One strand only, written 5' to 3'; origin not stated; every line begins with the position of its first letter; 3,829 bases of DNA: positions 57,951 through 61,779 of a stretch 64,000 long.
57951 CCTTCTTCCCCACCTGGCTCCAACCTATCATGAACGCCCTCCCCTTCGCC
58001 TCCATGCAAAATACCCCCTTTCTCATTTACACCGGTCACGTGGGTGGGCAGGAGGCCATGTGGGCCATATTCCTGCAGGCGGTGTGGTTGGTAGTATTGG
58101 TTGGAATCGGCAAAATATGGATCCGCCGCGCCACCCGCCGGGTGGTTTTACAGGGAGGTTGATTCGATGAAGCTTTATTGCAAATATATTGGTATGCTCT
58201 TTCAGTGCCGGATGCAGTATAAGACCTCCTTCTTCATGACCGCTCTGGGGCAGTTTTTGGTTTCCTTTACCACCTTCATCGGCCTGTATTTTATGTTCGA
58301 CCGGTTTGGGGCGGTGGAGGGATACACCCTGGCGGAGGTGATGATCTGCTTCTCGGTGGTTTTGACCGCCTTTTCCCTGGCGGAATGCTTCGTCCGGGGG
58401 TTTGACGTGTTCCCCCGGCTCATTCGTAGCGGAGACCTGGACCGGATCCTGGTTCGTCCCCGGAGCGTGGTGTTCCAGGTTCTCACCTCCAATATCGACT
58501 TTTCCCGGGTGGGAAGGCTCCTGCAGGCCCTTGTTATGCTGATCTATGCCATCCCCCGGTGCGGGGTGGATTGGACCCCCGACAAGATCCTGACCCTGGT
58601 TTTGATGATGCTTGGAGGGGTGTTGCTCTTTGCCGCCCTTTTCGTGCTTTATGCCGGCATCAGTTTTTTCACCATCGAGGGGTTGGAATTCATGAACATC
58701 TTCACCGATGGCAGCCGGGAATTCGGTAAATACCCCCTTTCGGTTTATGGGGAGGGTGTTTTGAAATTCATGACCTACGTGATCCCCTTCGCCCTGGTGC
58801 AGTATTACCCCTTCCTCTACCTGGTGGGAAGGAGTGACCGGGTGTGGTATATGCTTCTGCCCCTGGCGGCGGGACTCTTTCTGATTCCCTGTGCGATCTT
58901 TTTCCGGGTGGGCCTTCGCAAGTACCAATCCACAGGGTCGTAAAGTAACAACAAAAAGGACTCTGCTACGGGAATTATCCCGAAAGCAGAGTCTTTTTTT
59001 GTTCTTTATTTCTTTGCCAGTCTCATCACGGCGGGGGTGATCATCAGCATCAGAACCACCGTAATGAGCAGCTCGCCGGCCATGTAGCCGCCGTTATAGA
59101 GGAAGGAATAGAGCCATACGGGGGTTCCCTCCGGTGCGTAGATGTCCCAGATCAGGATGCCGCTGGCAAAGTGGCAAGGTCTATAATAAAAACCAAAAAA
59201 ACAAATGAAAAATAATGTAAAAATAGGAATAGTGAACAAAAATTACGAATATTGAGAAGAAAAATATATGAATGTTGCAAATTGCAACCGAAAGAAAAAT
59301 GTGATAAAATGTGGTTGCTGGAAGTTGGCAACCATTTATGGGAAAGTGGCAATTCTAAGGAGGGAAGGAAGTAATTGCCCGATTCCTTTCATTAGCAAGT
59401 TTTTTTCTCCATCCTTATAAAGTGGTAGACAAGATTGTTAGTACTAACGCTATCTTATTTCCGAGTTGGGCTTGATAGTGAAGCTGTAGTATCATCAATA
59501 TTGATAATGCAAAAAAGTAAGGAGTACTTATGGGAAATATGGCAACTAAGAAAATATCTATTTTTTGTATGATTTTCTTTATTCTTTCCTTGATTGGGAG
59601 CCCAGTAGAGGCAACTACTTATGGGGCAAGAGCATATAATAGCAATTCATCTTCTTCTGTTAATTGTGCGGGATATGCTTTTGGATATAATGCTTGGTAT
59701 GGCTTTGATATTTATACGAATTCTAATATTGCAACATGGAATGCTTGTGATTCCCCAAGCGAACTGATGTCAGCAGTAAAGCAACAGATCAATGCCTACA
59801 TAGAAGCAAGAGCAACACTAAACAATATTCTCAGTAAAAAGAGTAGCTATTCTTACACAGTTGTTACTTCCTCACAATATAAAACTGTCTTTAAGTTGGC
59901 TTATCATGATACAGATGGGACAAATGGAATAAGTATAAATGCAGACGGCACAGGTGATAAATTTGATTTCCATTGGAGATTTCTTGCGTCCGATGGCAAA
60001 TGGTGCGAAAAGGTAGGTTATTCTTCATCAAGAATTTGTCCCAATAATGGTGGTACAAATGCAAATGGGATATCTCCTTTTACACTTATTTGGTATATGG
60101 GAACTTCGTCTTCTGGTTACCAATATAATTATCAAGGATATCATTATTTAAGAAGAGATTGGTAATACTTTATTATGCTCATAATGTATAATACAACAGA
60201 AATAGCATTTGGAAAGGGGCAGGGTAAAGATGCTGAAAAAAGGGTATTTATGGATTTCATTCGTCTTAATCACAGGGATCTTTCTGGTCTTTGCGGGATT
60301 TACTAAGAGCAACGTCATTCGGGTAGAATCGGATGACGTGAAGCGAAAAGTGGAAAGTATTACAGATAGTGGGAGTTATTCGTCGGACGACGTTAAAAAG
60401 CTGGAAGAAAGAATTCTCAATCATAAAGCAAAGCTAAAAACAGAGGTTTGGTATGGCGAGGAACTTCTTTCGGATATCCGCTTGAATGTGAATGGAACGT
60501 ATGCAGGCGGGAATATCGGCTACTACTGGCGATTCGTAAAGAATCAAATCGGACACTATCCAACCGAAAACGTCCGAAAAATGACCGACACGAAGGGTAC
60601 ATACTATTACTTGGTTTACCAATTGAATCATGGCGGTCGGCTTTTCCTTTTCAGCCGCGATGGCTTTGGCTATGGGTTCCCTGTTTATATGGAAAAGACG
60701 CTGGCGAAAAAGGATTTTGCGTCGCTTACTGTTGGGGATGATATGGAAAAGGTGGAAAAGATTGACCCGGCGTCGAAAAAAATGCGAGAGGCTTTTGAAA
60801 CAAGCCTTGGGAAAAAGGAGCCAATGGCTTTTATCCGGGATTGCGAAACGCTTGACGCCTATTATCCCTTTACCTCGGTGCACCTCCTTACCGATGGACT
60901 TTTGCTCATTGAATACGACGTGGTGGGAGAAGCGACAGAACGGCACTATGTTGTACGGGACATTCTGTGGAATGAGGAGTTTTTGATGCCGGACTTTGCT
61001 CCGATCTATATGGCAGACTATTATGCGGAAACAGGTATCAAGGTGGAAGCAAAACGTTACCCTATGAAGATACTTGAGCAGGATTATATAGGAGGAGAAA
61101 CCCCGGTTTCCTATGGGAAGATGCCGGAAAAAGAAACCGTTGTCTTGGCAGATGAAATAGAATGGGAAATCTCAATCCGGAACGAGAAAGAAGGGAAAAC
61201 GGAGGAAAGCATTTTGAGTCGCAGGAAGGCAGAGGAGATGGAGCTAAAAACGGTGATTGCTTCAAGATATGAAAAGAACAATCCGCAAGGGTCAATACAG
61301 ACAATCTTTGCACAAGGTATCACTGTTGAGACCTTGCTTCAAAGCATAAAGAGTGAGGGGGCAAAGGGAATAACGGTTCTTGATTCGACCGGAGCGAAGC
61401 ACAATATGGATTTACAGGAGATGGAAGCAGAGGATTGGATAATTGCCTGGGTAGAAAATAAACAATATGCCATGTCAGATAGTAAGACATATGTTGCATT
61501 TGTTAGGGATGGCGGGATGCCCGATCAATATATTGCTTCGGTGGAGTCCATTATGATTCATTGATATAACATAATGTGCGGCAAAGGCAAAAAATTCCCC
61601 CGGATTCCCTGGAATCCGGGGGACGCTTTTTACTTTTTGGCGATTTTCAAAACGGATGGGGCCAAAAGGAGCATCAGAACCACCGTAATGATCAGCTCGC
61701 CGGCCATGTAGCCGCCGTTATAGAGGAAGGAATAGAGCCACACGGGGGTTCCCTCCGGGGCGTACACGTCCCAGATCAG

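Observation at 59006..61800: thiT split by a recombinase-less AT-rich insertion with a gene-end duplication and a 33-bp identical core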

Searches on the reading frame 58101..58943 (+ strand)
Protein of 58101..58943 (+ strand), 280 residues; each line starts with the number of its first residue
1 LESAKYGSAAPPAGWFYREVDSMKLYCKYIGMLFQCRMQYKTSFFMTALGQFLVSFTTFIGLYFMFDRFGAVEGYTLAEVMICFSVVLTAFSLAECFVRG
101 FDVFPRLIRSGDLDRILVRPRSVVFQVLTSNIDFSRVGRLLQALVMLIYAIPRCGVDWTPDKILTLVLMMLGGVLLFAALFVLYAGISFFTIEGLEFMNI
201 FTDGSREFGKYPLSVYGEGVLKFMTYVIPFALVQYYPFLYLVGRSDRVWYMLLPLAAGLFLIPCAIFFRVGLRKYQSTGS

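Call 6: search_protein_families(library=pfam, proteins=[window:58101-58943:+], max_evalue=0.01)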
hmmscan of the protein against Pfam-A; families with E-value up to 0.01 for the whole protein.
window:58101-58943:+ (280 aa): 1 family
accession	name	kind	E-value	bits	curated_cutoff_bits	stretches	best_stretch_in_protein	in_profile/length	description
PF06182.17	ABC2_membrane_6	-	8.8e-48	163.5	22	1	53-279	2-229/229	ABC-2 family transporter protein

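Call 26: find_encoding_contigs(protein=window:58167-58943:+, flank=5000, max_places=10)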
Protein window:58167-58943:+ (258 aa): 18 contigs read that carry it; 8 places shown.
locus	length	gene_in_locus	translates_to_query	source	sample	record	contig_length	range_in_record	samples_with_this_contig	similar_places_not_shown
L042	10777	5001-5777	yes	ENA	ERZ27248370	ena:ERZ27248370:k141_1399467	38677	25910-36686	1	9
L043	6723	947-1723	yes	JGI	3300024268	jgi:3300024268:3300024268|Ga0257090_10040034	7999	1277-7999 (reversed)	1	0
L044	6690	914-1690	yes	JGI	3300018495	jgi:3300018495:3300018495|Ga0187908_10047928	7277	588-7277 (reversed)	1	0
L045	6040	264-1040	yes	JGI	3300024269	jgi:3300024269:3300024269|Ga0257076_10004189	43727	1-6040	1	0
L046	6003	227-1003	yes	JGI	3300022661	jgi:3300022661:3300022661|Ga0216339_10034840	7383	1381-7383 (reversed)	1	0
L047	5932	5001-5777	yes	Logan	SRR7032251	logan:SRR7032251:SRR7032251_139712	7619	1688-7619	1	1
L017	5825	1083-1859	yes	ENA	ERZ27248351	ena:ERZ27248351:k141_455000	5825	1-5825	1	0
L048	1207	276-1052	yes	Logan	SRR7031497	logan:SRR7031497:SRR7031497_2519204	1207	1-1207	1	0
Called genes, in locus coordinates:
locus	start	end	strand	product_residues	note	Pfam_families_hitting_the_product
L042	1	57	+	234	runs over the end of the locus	PF02527:GidB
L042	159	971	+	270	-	PF02195:ParB_N, PF17762:HTH_ParB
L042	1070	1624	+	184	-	-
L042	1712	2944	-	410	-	-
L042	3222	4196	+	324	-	PF00005:ABC_tran, PF13304:AAA_21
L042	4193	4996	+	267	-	-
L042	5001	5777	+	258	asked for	PF06182:ABC2_membrane_6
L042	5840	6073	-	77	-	PF09515:Thia_YuaJ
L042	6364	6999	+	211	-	-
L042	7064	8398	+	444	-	-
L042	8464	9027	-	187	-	PF09515:Thia_YuaJ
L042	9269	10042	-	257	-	-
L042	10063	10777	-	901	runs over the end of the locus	PF07733:DNA_pol3_alpha, PF17657:DNA_pol3_finger, PF14579:HHH_6, PF01336:tRNA_anti-codon (weak)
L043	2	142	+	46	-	?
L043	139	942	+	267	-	-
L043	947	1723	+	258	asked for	PF06182:ABC2_membrane_6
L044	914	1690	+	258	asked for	PF06182:ABC2_membrane_6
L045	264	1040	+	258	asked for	PF06182:ABC2_membrane_6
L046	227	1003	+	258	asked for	PF06182:ABC2_membrane_6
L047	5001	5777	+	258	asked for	PF06182:ABC2_membrane_6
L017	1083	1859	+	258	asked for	PF06182:ABC2_membrane_6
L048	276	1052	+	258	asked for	PF06182:ABC2_membrane_6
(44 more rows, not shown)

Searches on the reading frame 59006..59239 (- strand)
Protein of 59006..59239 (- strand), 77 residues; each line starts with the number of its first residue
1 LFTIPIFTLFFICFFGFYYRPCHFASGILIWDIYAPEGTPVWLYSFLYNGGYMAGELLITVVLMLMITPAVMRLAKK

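Call 6: search_protein_families(library=pfam, proteins=[window:59006-59239:-], max_evalue=0.01)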
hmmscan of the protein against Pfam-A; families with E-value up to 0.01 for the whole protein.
window:59006-59239:- (77 aa): 1 family
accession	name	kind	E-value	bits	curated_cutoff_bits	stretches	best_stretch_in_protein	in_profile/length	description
PF09515.15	Thia_YuaJ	-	1.2e-14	55.2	25.8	1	13-73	116-174/177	Thiamine transporter protein (Thia_YuaJ)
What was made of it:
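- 59006..59176 (-): Copy A: displaced original 3' end of thiT (last 56 codons plus stop), now a pseudogene fragment (attR-like). PF09515 hit to profile positions 116-174 of 177 (call 6).
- Checked: The fragment 59006-59176(-) also hits PF09515, at profile positions 116-174 of 177 (call 6).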

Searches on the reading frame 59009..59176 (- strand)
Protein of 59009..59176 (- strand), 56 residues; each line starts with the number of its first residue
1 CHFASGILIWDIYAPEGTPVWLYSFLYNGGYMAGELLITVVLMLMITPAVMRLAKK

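Call 30: find_homologous_proteins(query=window:59009-59176:-, max_evalue=0.00001)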
Query seq(56 aa) (56 aa): 1 proteins with E <= 0.00001 among 1 candidates.
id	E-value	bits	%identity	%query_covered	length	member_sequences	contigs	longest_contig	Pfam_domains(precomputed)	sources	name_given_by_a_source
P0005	3.6e-30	120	100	100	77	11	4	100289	PF09515.16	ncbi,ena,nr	ncbi:MAG: hypothetical protein E7428_00680 [Ruminococcaceae bacterium]|nr:hypothetical protein [Osci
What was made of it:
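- Tried and rejected: A protein search with the 56-aa gene end returned only the window's own fragment (call 30).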

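Call 91: find_encoding_contigs(protein=P0154, flank=8000, max_places=4)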
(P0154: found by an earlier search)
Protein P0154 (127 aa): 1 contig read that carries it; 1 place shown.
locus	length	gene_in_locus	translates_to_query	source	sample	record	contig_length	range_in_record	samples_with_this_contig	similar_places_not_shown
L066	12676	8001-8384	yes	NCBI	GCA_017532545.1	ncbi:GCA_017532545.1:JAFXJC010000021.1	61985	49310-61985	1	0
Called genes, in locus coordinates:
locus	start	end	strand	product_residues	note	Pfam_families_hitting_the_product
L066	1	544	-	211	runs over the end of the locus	PF00297:Ribosomal_L3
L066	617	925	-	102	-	PF00338:Ribosomal_S10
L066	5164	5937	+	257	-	-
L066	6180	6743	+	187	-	PF09515:Thia_YuaJ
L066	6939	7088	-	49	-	PF00413:Peptidase_M10 (weak)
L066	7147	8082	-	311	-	-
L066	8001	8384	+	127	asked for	PF09515:Thia_YuaJ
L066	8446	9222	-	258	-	PF06182:ABC2_membrane_6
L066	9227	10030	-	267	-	-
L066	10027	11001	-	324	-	PF00005:ABC_tran, PF13304:AAA_21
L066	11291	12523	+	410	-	-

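Call 92: find_encoding_contigs(protein=P0169, flank=8000, max_places=4)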
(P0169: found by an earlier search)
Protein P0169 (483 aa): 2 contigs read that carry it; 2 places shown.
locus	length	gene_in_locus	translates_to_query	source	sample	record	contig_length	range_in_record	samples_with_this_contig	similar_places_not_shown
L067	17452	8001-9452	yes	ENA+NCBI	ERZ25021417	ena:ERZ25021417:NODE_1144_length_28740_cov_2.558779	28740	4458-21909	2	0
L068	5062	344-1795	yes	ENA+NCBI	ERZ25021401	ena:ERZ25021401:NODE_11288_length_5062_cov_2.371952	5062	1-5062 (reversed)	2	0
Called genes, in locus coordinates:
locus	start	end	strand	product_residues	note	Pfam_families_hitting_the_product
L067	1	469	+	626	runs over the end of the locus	PF01134:GIDA, PF07992:Pyr_redox_2 (weak), PF21680:GIDA_C_1st, PF13932:SAM_GIDA_C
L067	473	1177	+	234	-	PF02527:GidB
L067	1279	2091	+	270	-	PF02195:ParB_N, PF17762:HTH_ParB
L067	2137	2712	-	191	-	-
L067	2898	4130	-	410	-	-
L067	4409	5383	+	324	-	PF00005:ABC_tran, PF13304:AAA_21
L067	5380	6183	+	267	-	PF06182:ABC2_membrane_6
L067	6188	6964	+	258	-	PF06182:ABC2_membrane_6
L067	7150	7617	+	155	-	PF01797:Y1_Tnp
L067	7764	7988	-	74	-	PF09515:Thia_YuaJ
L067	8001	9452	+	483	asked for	-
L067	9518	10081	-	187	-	PF09515:Thia_YuaJ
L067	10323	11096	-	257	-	-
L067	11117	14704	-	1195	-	PF02811:PHP, PF07733:DNA_pol3_alpha, PF17657:DNA_pol3_finger, PF14579:HHH_6, PF01336:tRNA_anti-codon (weak)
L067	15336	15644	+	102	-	PF00338:Ribosomal_S10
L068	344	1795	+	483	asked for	-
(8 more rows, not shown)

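Call 93: find_encoding_contigs(protein=P0185, flank=8000, max_places=4)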
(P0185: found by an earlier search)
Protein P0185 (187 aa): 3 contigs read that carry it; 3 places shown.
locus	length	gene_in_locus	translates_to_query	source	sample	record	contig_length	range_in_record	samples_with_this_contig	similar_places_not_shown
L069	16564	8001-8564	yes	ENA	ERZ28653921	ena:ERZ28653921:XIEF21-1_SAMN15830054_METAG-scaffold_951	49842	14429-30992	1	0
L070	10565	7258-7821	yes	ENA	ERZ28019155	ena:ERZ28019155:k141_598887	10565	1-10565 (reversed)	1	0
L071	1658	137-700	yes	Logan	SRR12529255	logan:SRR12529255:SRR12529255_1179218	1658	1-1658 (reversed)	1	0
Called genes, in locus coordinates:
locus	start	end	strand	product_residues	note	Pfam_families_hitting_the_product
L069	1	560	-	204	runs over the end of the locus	PF00181:Ribosomal_L2_N, PF03947:Ribosomal_L2_C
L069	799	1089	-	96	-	PF00276:Ribosomal_L23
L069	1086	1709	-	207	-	PF00573:Ribosomal_L4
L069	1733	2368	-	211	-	PF00297:Ribosomal_L3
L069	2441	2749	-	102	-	PF00338:Ribosomal_S10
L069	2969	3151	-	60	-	-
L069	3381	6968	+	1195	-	PF02811:PHP, PF07733:DNA_pol3_alpha, PF17657:DNA_pol3_finger, PF14579:HHH_6, PF01336:tRNA_anti-codon (weak)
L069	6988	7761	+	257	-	-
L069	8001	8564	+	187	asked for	PF09515:Thia_YuaJ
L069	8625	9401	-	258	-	PF06182:ABC2_membrane_6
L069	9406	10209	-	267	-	PF06182:ABC2_membrane_6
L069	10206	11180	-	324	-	PF00005:ABC_tran, PF13304:AAA_21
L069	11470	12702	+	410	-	-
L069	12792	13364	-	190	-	-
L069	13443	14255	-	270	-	PF02195:ParB_N, PF17762:HTH_ParB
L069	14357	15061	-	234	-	PF02527:GidB, PF13847:Methyltransf_31 (weak)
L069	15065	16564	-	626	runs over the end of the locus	PF01134:GIDA, PF21680:GIDA_C_1st, PF13932:SAM_GIDA_C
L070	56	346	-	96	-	PF00276:Ribosomal_L23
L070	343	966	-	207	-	PF00573:Ribosomal_L4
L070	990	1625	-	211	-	PF00297:Ribosomal_L3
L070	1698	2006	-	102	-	PF00338:Ribosomal_S10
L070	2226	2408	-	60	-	-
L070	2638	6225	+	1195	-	PF02811:PHP, PF07733:DNA_pol3_alpha, PF17657:DNA_pol3_finger, PF14579:HHH_6, PF01336:tRNA_anti-codon (weak)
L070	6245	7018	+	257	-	-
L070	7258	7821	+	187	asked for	PF09515:Thia_YuaJ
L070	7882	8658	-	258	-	PF06182:ABC2_membrane_6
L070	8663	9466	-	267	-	PF06182:ABC2_membrane_6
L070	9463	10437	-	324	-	PF00005:ABC_tran, PF13304:AAA_21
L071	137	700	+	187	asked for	PF09515:Thia_YuaJ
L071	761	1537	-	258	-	PF06182:ABC2_membrane_6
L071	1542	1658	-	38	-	?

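Call 96: find_encoding_contigs(protein=P0168, flank=8000, max_places=4)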
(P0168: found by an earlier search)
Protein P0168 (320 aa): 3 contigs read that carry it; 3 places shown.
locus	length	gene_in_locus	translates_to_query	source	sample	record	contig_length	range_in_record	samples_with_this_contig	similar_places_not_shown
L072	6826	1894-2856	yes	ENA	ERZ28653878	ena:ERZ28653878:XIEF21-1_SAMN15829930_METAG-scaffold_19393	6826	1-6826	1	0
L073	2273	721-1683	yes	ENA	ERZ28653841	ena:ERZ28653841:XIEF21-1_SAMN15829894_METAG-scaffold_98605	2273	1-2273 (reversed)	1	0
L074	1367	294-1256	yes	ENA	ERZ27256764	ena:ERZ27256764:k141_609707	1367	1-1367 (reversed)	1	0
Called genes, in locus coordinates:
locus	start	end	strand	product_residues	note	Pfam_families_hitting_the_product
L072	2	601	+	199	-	?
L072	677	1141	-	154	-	-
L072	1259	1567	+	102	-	PF12844:HTH_19 (weak), PF13443:HTH_26, PF01381:HTH_3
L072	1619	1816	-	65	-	PF09515:Thia_YuaJ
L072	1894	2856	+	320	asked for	-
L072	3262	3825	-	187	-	PF09515:Thia_YuaJ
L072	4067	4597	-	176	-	-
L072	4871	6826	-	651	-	PF17657:DNA_pol3_finger, PF14579:HHH_6, PF01336:tRNA_anti-codon (weak)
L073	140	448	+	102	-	PF12844:HTH_19 (weak), PF13443:HTH_26, PF01381:HTH_3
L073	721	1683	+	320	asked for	-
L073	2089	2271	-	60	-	?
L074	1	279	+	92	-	?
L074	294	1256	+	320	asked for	-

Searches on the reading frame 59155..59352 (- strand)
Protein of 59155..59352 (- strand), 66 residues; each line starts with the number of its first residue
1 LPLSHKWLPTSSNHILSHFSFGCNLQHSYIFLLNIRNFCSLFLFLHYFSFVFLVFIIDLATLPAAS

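Call 78: search_protein_families(library=pfam, proteins=[window:59155-59352:-], max_evalue=1)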
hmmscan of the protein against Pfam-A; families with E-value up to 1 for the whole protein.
seq(66 aa): 0 families
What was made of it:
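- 59177..59529 (+): Left end of the insert: AT-rich non-coding leader ('module X', 59177-59351, shared by all occupied lineages) with a promoter-like site at 59282-59310 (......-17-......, TG-extended). No Pfam hit for its small ORFs (call 78).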

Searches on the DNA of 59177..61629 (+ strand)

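Call 31: search_dna_similar(query=window:59177-61629:+, collection=phages, mode=distant)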
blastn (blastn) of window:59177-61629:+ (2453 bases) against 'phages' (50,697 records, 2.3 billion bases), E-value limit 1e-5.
No match.

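Call 32: search_dna_similar(query=window:59177-61629:+, collection=plasmids, mode=distant)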
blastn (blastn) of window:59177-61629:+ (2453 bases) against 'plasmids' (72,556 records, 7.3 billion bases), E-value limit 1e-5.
No match.
